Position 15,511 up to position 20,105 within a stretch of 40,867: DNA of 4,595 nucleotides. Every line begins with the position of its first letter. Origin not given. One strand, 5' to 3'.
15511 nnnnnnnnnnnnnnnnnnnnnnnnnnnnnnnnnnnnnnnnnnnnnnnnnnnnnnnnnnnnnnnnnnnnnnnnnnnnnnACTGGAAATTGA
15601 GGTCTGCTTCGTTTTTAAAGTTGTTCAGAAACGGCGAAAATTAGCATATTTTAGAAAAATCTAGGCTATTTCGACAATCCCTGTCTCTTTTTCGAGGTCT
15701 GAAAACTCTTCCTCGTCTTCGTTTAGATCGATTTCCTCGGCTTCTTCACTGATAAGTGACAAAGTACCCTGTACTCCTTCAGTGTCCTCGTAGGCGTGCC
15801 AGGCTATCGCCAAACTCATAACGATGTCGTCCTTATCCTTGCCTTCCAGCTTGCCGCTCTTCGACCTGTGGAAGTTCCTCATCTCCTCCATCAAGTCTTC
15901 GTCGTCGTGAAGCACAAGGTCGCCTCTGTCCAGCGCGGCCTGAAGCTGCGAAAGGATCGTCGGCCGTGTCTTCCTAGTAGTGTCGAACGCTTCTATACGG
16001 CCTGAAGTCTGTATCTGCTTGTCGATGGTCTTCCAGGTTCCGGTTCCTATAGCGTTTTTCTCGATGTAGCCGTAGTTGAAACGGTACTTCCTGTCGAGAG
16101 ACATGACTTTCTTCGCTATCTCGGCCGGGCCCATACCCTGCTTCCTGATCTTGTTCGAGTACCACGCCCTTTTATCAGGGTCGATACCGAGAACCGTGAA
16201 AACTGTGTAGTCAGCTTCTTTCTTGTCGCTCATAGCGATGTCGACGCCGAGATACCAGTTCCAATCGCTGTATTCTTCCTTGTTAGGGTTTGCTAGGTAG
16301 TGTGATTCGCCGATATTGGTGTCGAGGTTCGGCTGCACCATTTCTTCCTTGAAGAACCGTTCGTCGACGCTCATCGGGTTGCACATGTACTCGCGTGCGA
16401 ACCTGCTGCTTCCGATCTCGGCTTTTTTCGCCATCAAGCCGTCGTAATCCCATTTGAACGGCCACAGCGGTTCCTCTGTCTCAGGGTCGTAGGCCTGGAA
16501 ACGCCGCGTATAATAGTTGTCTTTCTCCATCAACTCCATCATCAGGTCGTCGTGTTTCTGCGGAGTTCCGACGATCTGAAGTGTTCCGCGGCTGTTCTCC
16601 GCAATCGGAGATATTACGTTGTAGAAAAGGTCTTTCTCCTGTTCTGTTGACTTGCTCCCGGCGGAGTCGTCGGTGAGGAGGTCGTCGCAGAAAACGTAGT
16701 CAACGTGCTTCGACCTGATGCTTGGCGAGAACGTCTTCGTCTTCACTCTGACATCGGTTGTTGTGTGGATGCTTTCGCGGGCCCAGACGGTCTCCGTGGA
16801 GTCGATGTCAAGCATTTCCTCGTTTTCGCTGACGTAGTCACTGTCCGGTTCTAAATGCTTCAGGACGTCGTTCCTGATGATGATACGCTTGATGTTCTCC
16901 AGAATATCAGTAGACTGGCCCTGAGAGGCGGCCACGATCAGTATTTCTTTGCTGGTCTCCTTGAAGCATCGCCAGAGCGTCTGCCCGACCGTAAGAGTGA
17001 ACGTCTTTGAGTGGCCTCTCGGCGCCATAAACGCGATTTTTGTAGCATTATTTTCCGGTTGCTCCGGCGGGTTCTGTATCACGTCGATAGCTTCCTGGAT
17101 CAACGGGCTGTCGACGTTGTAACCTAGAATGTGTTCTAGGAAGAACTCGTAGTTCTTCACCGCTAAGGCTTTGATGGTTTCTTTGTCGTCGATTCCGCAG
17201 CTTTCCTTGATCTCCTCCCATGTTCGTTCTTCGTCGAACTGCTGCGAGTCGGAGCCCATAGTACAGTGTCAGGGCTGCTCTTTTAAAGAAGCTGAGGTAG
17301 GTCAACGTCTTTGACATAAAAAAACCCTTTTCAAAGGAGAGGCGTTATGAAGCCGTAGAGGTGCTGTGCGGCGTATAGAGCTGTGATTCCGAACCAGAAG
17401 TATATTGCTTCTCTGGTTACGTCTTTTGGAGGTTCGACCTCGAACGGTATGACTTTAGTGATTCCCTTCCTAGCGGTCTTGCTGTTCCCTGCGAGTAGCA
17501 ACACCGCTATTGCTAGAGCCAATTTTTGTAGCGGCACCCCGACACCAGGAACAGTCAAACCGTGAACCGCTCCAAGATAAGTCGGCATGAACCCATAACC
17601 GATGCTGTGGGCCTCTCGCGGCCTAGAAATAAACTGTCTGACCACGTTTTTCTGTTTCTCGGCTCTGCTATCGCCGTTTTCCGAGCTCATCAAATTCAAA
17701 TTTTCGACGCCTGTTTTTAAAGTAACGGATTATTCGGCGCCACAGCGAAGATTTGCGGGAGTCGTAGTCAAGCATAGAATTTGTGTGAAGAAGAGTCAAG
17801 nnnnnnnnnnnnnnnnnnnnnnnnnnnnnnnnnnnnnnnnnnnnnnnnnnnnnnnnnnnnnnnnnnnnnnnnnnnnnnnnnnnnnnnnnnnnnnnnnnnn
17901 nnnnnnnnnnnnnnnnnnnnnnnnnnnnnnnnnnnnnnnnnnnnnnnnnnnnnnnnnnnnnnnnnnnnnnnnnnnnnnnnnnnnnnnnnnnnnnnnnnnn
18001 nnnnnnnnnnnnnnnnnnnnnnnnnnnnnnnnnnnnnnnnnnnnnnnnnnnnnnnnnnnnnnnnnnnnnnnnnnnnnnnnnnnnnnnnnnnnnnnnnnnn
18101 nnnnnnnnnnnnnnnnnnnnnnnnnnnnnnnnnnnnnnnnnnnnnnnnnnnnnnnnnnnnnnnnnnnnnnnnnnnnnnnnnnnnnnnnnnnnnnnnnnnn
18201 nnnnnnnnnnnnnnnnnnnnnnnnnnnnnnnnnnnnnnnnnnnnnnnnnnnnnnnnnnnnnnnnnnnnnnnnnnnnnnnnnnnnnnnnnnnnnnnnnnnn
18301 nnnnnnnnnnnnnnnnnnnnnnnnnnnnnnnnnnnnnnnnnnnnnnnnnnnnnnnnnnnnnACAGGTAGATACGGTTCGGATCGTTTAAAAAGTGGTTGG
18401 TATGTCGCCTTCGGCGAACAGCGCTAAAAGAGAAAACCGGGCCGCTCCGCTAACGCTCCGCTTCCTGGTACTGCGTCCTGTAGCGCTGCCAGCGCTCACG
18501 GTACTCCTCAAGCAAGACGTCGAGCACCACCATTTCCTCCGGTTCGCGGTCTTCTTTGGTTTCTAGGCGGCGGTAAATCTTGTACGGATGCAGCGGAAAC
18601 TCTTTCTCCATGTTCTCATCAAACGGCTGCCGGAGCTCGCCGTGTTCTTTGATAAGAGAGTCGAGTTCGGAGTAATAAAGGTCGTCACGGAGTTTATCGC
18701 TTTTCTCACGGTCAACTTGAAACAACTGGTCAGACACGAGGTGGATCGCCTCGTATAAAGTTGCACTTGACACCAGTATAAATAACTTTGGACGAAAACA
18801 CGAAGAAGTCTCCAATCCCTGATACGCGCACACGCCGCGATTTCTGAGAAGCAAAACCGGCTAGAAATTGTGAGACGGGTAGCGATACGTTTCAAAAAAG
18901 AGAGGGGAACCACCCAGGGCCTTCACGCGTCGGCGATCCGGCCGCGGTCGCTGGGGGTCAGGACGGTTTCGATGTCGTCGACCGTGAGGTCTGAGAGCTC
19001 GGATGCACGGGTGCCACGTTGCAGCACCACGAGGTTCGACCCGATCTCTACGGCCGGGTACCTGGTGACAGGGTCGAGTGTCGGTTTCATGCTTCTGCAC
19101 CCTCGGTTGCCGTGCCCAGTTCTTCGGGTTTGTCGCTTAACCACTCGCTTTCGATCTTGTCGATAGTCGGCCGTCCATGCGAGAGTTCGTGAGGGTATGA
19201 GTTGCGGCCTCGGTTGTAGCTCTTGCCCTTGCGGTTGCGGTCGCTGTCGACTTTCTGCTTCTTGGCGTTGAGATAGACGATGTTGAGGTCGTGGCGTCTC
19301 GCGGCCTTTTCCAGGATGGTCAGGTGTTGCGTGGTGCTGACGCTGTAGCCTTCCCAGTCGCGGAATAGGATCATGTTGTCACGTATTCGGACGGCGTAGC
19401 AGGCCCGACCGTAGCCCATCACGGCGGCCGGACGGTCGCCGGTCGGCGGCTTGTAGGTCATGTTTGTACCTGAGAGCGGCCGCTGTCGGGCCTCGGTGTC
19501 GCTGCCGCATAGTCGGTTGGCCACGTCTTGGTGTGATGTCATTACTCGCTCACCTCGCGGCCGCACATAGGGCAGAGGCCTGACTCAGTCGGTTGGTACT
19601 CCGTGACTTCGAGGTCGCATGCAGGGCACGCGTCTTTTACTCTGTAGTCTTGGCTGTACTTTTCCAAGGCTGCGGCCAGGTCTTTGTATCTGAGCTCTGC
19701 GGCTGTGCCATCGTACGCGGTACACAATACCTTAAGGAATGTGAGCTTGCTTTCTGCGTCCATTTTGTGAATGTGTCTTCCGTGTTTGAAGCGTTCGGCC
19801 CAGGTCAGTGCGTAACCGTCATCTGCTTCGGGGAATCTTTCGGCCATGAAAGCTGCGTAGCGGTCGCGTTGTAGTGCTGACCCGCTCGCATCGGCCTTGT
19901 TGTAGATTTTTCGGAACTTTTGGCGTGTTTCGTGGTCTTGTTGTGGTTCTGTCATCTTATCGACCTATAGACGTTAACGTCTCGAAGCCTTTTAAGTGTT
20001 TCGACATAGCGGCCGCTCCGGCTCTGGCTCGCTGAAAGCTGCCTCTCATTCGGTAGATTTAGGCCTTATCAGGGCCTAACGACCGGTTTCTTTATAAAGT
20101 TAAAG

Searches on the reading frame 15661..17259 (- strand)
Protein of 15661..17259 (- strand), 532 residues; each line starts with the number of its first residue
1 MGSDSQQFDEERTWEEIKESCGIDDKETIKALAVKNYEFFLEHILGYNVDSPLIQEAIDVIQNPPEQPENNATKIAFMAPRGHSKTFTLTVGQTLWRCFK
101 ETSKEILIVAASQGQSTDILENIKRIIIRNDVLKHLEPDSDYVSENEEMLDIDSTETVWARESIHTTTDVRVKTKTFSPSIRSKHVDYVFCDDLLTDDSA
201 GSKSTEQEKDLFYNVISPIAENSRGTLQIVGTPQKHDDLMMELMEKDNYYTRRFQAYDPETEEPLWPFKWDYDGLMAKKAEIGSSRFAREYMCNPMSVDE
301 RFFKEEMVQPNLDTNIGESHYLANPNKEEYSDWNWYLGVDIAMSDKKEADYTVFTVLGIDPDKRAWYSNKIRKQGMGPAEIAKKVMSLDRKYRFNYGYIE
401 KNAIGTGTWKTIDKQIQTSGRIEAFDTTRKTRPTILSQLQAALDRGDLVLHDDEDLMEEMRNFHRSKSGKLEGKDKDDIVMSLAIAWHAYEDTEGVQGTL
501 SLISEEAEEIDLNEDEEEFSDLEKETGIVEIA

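Call 17: search_protein_families(library=pfam, max_evalue=0.01, proteins=[window:15661-17259:-])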
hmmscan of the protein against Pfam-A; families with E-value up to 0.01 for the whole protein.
window:15661-17259:- (532 aa): 1 family
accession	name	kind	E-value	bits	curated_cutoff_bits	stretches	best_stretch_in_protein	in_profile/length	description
PF17289.8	Terminase_6C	-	1.3e-10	41.9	22.6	1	338-486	2-151/155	Terminase RNaseH-like domain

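Call 20: find_homologous_proteins(query=window:15661-17259:-, max_evalue=1e-20)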
Query window:15661-17259:- (532 aa): 57 proteins with E <= 1e-20 among 7368 candidates.
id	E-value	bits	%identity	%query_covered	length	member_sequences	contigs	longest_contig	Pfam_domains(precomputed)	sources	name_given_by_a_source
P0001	0.0e+0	1210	100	100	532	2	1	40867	PF17289.9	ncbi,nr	ncbi:MAG: hypothetical protein SVV03_02460 [Candidatus Nanohaloarchaea archaeon]|nr:hypothetical pro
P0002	6.7e-192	657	58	94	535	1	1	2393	PF17289.9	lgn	-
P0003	1.0e-190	653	57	97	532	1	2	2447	PF17289.9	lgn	-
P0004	7.6e-190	650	56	99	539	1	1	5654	PF17289.9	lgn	-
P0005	7.1e-186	637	55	95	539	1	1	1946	PF17289.9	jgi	-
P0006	5.6e-180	618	55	97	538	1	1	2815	PF17289.9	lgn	-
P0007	1.0e-178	614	52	98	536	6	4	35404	PF17289.9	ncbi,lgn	-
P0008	8.9e-175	601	53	93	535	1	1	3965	PF17289.9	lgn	-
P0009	6.4e-171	588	55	94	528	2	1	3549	-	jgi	-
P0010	1.4e-170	587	54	93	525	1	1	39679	PF17289.9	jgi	-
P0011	4.2e-170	585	53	93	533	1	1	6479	PF17289.9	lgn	-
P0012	6.6e-170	584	55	98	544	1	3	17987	-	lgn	-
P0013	2.4e-168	579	52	96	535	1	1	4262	PF17289.9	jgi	-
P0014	7.9e-166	571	53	93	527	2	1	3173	PF17289.9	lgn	-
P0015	9.6e-166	571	54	94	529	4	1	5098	PF17289.9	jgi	jgi:phage terminase large subunit-like protein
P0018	1.1e-164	567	53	94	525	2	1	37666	PF17289.9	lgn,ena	-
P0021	6.7e-164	565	52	90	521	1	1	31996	PF17289.9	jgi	-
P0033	2.2e-156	540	50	97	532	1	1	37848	PF17289.9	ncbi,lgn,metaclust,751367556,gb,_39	metaclust:\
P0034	3.1e-156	539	50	94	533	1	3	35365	PF17289.9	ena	-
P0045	1.5e-146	507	55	81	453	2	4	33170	-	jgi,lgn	-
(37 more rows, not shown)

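Call 21: find_encoding_contigs(protein=P0007, flank=10000, max_places=3)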
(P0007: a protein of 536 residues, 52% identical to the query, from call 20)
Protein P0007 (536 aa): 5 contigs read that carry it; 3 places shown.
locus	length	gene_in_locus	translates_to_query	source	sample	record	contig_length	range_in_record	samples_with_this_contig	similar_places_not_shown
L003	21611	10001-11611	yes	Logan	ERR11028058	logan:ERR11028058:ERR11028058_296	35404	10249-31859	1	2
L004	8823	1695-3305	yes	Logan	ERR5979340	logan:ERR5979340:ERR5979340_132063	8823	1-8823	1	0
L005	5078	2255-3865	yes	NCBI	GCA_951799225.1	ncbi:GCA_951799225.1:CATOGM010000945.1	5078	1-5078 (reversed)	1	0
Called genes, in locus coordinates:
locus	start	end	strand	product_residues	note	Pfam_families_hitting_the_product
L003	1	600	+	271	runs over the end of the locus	PF12705:PDDEXK_1 (weak)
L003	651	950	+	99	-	-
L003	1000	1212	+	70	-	-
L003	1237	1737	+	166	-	-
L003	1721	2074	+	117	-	-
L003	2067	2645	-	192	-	-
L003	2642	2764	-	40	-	-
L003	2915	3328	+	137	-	-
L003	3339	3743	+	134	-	-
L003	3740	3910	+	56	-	-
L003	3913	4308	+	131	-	-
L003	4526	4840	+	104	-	-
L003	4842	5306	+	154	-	-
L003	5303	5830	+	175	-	-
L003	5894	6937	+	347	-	-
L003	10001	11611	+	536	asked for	PF17289:Terminase_6C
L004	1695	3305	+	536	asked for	PF17289:Terminase_6C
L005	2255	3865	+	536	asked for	PF17289:Terminase_6C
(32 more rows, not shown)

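Call 22: find_encoding_contigs(protein=P0010, flank=10000, max_places=2)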
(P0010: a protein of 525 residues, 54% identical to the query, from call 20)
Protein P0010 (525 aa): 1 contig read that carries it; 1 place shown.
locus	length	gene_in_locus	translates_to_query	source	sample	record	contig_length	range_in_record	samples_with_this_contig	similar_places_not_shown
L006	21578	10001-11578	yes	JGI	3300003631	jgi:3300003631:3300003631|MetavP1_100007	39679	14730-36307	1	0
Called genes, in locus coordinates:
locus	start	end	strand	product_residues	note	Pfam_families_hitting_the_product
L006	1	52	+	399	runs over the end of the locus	-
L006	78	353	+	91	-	-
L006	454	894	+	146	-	-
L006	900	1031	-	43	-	-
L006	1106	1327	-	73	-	-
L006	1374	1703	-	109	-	-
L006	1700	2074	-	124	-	-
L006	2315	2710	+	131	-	-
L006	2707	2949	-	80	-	-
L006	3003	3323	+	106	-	-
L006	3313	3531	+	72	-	-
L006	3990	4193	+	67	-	-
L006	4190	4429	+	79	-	-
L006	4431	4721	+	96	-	-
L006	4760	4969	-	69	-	-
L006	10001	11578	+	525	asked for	PF17289:Terminase_6C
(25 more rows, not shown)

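Call 23: find_encoding_contigs(protein=P0018, flank=10000, max_places=2)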
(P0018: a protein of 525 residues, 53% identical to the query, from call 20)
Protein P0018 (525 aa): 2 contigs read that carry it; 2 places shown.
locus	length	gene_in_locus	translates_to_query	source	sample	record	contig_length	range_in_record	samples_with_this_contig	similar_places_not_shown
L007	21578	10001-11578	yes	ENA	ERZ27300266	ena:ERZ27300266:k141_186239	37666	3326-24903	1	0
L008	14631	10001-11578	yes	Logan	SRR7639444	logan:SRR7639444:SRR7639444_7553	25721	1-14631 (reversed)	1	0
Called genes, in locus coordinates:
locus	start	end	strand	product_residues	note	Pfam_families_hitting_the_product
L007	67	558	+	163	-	-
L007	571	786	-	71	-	-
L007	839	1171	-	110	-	-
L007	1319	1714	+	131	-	-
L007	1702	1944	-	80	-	-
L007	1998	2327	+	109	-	-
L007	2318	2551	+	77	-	-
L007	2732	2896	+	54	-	-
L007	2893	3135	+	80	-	-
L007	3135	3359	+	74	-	-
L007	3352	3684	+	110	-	-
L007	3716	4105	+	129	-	-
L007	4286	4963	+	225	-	-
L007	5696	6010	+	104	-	PF12098:DUF3574 (weak)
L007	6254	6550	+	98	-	-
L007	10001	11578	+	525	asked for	PF17289:Terminase_6C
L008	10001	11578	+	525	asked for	PF17289:Terminase_6C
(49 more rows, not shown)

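Call 24: find_encoding_contigs(protein=P0033, flank=10000, max_places=2)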
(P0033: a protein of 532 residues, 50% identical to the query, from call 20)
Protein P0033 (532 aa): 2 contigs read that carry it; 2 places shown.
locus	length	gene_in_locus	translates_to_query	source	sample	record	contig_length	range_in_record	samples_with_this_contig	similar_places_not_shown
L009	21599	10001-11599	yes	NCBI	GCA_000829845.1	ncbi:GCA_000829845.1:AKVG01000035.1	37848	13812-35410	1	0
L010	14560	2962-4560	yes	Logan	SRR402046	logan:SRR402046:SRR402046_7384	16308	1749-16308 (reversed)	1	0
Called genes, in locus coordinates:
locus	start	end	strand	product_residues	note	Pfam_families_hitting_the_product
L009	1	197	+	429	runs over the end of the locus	PF13692:Glyco_trans_1_4, PF20706:GT4-conflict, PF00534:Glycos_transf_1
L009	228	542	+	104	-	PF07659:DUF1599 (faint)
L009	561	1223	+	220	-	-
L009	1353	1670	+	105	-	-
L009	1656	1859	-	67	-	-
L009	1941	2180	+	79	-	-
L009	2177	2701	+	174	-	PF03013:Pyr_excise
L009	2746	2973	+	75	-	-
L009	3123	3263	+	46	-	-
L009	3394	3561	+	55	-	-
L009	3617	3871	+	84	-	-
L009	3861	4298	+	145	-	-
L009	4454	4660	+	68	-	-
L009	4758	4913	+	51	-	-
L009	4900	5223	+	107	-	-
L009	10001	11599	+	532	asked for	PF17289:Terminase_6C (weak)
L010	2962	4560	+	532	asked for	PF17289:Terminase_6C (weak)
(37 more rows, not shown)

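Call 51: find_related_loci(query=A1, collection=genome_contigs, flank=10000)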
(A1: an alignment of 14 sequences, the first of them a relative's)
Query A1 (532 aa) in genome_contigs; peptide patterns used: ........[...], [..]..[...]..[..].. (x = any residue, [..] = any of these).
459 stretches matched a pattern; 110 encode a relative of the query (tblastn E <= 1e-3); the best 80 are kept; 80 distinct loci.
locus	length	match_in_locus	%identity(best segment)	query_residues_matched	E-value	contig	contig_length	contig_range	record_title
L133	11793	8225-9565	30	30-495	2e-55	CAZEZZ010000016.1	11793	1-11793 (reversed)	MAG TPA_asm: uncultured Candidatus Saccharibacteria bacterium isolate SRP104257_co1_235 genome assembly, contig: NODE_39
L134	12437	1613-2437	23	182-487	8e-13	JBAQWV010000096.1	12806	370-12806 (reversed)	MAG: Anaerolineae bacterium isolate MFD10595_ilm_asm_bin30 k127_49127, whole genome shotgun sequence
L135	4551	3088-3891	25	210-497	2e-11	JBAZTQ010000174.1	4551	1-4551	MAG: Kiritimatiellales bacterium isolate SO_2017_GW1_207 NODE_73654_length_4551_cov_3.179250_OW334_2017, whole genome sh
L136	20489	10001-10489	30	335-486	3e-11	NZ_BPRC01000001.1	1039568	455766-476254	Methylorubrum aminovorans strain NBRC 15686 entry1, whole genome shotgun sequence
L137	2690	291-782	29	327-494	3e-11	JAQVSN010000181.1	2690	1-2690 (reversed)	MAG: Candidatus Omnitrophota bacterium isolate STF1_275 NODE_190361_length_2690_cov_13.221225_Sandtown_F1, whole genome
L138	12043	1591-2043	33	338-492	4e-11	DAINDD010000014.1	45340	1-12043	MAG TPA_asm: Chloroflexota bacterium isolate CTOTU41506 NODE_526_length_45340_cov_5.101424, whole genome shotgun sequenc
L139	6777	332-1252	22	163-500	8e-11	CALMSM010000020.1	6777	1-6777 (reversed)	MAG TPA_asm: uncultured Candidatus Saccharibacteria bacterium isolate SRR6158316_bin.85_CONCOCT_v1.1_MAG genome assembly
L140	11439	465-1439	23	170-522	6e-10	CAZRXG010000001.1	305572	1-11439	MAG TPA_asm: uncultured Anaerolineae bacterium isolate binchicken_co178_148 genome assembly, contig: NODE_49_length_3055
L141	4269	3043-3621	27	297-489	8e-10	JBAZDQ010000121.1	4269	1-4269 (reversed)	MAG: Bacteroidales bacterium isolate SO_2017_LW3_103 NODE_80273_length_4269_cov_2.969338_LW162_2017, whole genome shotgu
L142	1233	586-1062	30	327-489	2e-9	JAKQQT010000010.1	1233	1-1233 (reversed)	MAG: Armatimonadota bacterium isolate USMO_maxbin.175 k141_818580, whole genome shotgun sequence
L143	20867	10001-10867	24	194-504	7e-9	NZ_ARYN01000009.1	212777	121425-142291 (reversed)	Zunongwangia atlantica 22II14-10F7 contig9, whole genome shotgun sequence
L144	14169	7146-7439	36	424-525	9e-9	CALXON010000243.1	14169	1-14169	MAG: uncultured Spirochaetaceae bacterium isolate E17__bin271 genome assembly, contig: E17__k127_1652512, whole genome s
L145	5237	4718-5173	30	336-492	1e-8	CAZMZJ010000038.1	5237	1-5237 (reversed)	MAG TPA_asm: uncultured Lachnospiraceae bacterium isolate binchicken_co117_82 genome assembly, contig: NODE_26557_length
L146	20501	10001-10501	30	335-491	3e-8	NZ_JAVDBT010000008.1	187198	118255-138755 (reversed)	Pseudogemmobacter lacusdianii strain CPCC 101601 Scaffold8, whole genome shotgun sequence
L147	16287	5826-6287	28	339-496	3e-8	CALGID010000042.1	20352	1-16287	MAG TPA_asm: uncultured Anaerolineaceae bacterium isolate SRR1562008_bin.104_CONCOCT_v1.1_MAG genome assembly, contig: E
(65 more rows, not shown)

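Call 70: find_encoding_contigs(protein=P0034, flank=10000, max_places=1)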
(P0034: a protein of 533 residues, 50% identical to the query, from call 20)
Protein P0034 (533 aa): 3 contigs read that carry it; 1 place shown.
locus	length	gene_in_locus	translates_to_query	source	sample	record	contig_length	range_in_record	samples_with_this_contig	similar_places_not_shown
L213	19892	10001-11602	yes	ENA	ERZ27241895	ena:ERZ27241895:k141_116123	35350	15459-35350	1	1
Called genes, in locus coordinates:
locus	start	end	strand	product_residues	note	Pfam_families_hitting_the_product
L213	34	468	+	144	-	-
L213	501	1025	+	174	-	-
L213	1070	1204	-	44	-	-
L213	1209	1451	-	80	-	-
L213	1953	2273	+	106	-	-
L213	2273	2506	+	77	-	-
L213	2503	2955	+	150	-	-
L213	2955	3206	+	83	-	-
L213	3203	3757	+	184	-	-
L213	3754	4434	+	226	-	-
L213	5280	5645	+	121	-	-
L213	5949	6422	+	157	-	-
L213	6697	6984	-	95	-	-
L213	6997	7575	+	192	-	-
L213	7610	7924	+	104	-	-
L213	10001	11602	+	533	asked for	PF17289:Terminase_6C (faint)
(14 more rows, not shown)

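Call 71: find_encoding_contigs(protein=P0021, flank=10000, max_places=1)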
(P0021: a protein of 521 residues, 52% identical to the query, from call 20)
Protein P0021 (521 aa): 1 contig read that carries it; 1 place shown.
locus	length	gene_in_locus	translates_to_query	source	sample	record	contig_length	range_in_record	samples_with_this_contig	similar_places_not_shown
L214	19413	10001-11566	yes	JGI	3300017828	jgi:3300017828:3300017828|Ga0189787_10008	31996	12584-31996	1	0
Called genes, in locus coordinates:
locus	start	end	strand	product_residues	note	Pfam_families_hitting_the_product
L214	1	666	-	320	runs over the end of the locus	PF09414:RNA_ligase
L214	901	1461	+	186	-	-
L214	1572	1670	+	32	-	-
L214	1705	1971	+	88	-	-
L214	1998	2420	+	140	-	-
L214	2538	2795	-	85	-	-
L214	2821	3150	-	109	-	-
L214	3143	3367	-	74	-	-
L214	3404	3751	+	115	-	PF01870:Hjc (faint)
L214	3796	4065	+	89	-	-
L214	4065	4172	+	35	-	-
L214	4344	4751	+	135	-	-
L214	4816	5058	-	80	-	-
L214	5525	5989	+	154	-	-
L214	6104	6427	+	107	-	-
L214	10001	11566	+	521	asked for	PF17289:Terminase_6C (weak)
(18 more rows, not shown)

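Call 72: find_encoding_contigs(protein=P0045, flank=10000, max_places=1)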
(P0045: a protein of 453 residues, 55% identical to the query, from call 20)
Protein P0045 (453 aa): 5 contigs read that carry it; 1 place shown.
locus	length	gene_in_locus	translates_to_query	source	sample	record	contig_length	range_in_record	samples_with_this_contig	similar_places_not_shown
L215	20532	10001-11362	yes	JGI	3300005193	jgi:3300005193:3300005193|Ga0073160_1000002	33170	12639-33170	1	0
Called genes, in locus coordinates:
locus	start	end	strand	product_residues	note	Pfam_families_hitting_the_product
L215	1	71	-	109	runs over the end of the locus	-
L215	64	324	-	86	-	-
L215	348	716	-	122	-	-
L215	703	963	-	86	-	-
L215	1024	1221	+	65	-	-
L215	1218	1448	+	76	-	-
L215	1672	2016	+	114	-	-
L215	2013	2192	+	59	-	-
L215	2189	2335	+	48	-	-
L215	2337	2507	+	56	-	-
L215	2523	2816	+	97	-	-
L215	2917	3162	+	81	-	-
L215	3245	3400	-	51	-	-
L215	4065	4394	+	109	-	-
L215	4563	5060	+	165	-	-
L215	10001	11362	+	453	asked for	-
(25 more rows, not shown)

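Call 87: search_dna_similar(query=window:15661-17259:-, collection=phages, mode=protein, max_rows=10)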
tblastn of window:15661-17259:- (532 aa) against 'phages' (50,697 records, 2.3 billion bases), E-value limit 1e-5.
Records with a match: 55; places in all: 55; records where one place covers at least 80% of the query: 0.
Best place of each record, by identity: <60% 55.
By first word of the organism name: Thermus 11; Paenibacillus 7; Bacteroides 6; Streptomyces 6; Alteromonas 5; Caudoviricetes 3; Pseudoalteromonas 2; Bacteriophage 2; Lauvirus 2; Aeromonas 2; and 7 more.
By host as written in the record: - 7; Paenibacillus larvae 7; Alteromonas macleodii str. 'Balearic Sea AD45' 5; Thermus thermophilus 5; Streptomyces viridochromogenes DSM40736 4; Thermus thermophilus HB8 4; Pseudoalteromonas marina CL-E25 2; Aeromonas hydrophila 2; and 18 more.
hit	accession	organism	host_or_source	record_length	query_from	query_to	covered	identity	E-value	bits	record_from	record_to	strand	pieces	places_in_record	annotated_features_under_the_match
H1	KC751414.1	Pseudoalteromonas phage RIO-1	Pseudoalteromonas marina CL-E25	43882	78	460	72%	24.0%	5e-6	56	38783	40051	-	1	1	terminase large subunit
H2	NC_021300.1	Pseudoalteromonas phage RIO-1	Pseudoalteromonas marina CL-E25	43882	78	460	72%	24.0%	5e-6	56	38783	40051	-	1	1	terminase large subunit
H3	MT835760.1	Bacteriophage sp.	human fecal samples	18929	181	502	61%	27.8%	6e-19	97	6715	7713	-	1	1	record has no annotation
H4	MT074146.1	Bacteroides phage SJC03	Bacteroides thetaiotaomicron VPI-5494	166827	75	402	62%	26.6%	3e-23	110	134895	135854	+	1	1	hypothetical protein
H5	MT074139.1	Bacteroides phage DAC19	Bacteroides thetaiotaomicron VPI-5487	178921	75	402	62%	26.6%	4e-23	110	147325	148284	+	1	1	hypothetical protein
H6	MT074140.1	Bacteroides phage DAC20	Bacteroides thetaiotaomicron VPI-5488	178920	75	402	62%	26.6%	4e-23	110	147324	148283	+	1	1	hypothetical protein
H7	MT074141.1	Bacteroides phage DAC22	Bacteroides thetaiotaomicron VPI-5489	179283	75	402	62%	26.6%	4e-23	110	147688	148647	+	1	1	hypothetical protein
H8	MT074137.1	Bacteroides phage DAC16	Bacteroides thetaiotaomicron VPI-5485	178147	75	402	62%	26.3%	1e-22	108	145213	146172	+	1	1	hypothetical protein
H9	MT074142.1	Bacteroides phage DAC23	Bacteroides thetaiotaomicron VPI-5490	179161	75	402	62%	26.3%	1e-22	108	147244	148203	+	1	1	hypothetical protein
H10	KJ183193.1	Lauvirus lau218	-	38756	74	450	71%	20.6%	7e-6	55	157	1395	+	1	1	maturase, NTPase containing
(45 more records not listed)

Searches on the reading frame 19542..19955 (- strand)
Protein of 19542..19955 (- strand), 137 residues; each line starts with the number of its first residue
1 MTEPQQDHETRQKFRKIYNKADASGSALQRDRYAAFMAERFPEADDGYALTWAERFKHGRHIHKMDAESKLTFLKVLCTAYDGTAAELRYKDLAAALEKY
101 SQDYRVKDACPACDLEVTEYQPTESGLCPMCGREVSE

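Call 16: search_protein_families(library=pfam, max_evalue=0.01, proteins=[window:19542-19955:-])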
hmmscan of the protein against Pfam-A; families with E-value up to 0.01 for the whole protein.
window:19542-19955:- (137 aa): 0 families

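Call 34: search_protein_families(library=ncbifam, max_evalue=0.1, proteins=[window:19542-19955:-])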
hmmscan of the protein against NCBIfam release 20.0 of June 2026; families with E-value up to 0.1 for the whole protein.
window:19542-19955:- (137 aa): 3 families
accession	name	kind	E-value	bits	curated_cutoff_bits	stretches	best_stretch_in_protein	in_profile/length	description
NF041921.1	HVO_A0556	equivalog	0.02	14.8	65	0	108-132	21-48/55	HVO_A0556 family zinc finger protein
NF049953.1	ribbon_DG_selen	exception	0.04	13.8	130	1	85-132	126-168/172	zinc ribbon-containing (seleno)protein DG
NF011481.0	PRK14890.1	equivalog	0.058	13.4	61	0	106-134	8-36/61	putative Zn-ribbon RNA-binding protein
